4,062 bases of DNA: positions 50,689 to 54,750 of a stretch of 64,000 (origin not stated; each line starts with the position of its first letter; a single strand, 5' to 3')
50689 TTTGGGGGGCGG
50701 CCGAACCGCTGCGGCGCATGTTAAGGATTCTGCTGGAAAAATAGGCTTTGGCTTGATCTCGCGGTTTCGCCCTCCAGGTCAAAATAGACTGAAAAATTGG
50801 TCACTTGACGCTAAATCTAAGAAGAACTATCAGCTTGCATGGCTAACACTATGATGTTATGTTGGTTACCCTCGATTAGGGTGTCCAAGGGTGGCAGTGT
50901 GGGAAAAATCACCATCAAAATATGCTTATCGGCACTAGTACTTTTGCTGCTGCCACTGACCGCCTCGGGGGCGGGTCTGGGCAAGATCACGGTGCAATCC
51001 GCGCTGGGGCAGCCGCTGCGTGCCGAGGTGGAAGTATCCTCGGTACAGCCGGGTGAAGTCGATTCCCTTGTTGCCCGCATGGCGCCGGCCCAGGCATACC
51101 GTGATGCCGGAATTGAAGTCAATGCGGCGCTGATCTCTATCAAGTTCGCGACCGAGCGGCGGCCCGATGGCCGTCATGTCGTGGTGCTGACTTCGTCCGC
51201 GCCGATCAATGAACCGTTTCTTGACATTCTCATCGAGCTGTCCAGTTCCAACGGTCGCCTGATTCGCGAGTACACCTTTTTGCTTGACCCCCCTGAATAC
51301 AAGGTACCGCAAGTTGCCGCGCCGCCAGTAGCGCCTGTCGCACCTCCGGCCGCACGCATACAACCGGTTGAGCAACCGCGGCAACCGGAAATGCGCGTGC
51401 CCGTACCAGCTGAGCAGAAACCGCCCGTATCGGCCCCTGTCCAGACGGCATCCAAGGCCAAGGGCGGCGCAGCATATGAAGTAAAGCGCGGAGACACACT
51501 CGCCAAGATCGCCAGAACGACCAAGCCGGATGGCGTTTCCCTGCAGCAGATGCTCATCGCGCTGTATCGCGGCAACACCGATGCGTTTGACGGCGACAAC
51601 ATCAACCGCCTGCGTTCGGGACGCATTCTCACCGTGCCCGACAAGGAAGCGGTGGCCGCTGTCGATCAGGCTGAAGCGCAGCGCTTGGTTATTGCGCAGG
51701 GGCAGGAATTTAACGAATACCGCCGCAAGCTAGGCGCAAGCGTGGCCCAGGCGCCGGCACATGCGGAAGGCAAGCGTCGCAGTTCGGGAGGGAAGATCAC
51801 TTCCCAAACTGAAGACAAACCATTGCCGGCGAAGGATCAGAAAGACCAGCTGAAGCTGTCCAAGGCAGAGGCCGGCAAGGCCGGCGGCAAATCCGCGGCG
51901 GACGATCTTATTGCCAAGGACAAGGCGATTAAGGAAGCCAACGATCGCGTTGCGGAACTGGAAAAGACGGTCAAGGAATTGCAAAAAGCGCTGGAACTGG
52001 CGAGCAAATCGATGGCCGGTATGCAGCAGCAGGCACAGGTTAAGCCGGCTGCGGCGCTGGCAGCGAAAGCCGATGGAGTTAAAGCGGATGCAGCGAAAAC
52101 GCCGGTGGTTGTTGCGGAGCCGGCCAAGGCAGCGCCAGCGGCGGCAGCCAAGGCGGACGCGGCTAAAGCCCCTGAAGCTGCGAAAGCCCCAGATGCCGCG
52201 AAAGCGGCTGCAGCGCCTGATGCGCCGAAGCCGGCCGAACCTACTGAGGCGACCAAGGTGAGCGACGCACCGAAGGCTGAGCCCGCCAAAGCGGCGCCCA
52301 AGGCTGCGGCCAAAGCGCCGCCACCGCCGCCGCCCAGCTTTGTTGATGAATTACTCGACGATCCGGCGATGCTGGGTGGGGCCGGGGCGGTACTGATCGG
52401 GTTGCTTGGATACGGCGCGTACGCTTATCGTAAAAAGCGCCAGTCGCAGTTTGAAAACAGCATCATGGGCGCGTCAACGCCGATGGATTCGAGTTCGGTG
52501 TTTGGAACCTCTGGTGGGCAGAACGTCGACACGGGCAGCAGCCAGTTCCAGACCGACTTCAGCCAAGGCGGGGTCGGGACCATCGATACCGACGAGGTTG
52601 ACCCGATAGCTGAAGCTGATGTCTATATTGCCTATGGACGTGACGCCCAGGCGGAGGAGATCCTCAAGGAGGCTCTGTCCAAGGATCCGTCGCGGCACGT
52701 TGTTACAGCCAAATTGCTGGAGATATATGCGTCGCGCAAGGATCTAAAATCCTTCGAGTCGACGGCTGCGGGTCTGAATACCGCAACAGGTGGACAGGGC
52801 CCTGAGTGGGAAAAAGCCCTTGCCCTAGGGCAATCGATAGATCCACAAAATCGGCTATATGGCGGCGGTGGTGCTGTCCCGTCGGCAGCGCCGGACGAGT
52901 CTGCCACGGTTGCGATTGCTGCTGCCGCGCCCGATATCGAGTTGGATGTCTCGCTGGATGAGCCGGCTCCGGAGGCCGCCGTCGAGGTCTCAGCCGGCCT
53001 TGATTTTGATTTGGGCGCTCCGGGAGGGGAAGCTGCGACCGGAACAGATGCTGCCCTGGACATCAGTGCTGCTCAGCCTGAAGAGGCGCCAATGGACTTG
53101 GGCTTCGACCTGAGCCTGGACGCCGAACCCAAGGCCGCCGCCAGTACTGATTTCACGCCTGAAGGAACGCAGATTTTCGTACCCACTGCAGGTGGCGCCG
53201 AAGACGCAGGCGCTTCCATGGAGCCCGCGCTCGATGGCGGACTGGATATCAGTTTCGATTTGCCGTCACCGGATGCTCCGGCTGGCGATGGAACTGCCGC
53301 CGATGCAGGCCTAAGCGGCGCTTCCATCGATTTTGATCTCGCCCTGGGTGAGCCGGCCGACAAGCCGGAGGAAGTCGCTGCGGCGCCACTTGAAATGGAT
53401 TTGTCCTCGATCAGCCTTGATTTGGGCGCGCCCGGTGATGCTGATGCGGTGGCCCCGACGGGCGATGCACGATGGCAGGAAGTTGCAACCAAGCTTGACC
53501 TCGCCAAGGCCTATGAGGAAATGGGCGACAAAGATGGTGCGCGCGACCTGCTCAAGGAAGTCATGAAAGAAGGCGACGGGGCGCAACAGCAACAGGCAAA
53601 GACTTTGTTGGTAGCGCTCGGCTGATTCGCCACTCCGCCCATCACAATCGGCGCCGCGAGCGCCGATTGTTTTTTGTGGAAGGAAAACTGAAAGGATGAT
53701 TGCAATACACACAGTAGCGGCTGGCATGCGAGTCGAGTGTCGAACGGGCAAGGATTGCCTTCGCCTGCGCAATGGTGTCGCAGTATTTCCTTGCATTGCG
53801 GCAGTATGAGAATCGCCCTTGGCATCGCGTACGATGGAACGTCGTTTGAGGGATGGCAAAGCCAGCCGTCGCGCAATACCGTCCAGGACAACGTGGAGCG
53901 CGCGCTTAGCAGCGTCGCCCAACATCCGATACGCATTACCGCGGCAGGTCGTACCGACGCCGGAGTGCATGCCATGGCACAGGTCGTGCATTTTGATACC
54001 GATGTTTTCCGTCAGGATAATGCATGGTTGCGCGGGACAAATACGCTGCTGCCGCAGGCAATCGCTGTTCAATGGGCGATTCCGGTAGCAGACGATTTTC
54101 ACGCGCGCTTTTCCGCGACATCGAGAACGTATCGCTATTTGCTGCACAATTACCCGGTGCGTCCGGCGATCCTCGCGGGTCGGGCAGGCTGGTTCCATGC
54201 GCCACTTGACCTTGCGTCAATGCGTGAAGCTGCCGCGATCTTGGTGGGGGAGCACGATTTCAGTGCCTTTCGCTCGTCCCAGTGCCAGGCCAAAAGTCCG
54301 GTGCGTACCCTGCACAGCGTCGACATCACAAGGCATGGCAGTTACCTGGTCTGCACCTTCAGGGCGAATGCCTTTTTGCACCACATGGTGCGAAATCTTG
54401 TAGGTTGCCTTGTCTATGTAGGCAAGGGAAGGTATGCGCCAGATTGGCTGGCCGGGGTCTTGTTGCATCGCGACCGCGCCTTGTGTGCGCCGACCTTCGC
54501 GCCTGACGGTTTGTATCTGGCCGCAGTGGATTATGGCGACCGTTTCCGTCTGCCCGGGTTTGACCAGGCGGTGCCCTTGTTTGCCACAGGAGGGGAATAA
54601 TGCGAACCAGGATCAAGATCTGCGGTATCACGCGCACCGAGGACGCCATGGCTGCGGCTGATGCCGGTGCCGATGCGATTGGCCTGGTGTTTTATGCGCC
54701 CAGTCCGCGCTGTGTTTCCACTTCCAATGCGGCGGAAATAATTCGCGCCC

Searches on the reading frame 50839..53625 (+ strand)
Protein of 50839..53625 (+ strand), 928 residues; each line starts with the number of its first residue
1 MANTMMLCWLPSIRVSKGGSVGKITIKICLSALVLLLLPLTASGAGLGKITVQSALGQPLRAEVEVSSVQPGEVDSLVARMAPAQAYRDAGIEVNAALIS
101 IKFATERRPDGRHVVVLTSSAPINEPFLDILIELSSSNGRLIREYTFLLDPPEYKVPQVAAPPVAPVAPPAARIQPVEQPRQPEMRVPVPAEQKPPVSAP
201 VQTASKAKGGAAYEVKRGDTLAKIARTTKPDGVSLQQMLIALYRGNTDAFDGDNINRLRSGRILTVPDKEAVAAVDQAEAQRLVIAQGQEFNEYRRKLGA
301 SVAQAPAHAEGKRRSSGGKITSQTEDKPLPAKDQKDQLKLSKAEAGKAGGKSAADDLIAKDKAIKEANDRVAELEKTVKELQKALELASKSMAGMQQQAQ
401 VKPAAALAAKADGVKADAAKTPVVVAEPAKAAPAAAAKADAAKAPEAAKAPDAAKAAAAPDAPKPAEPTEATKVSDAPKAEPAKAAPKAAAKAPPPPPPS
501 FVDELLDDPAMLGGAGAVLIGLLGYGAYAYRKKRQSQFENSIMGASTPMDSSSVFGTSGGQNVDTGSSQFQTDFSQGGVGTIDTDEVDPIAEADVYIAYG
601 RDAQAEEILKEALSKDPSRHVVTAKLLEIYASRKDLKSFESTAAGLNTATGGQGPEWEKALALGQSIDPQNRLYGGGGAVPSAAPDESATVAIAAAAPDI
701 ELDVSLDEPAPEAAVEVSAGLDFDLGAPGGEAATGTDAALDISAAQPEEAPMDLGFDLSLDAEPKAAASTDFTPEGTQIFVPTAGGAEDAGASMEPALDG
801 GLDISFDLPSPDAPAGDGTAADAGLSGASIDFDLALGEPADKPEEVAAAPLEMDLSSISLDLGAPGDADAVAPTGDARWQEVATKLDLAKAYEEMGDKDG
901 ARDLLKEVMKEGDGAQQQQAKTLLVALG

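Call 52: search_protein_families(library=ncbifam, proteins=[window:50839-53625:+], max_evalue=1e-10)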
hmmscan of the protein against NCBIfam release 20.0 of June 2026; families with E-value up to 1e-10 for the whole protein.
window:50839-53625:+ (928 aa): 2 families
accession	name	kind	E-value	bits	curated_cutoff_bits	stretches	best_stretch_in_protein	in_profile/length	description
TIGR03505.1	FimV_core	subfamily_domain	1.2e-24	85.9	43.45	1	219-290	1-73/74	FimV/HubP family polar landmark protein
TIGR03504.1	FimV_Cterm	subfamily_domain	9.4e-21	73.6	30.65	1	884-924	1-41/44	FimV/HubP family polar landmark protein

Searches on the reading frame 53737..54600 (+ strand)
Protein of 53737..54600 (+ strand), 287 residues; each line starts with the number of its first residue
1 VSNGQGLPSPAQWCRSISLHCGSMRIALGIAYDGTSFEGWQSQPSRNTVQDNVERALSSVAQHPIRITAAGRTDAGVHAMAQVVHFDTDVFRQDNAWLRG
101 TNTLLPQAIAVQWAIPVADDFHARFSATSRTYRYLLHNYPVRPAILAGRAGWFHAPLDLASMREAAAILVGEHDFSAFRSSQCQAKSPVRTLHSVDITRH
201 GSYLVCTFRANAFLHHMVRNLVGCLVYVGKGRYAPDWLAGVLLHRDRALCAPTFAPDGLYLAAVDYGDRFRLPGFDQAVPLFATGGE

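Call 55: search_protein_families(library=pfam, proteins=[window:53737-54600:+], max_evalue=0.0001)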
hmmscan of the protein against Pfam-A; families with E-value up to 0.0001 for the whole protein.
window:53737-54600:+ (287 aa): 1 family
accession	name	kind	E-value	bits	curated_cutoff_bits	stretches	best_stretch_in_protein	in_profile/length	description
PF01416.25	PseudoU_synth_1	-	8.9e-45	152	23.3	2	165-266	1-107/108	tRNA pseudouridine synthase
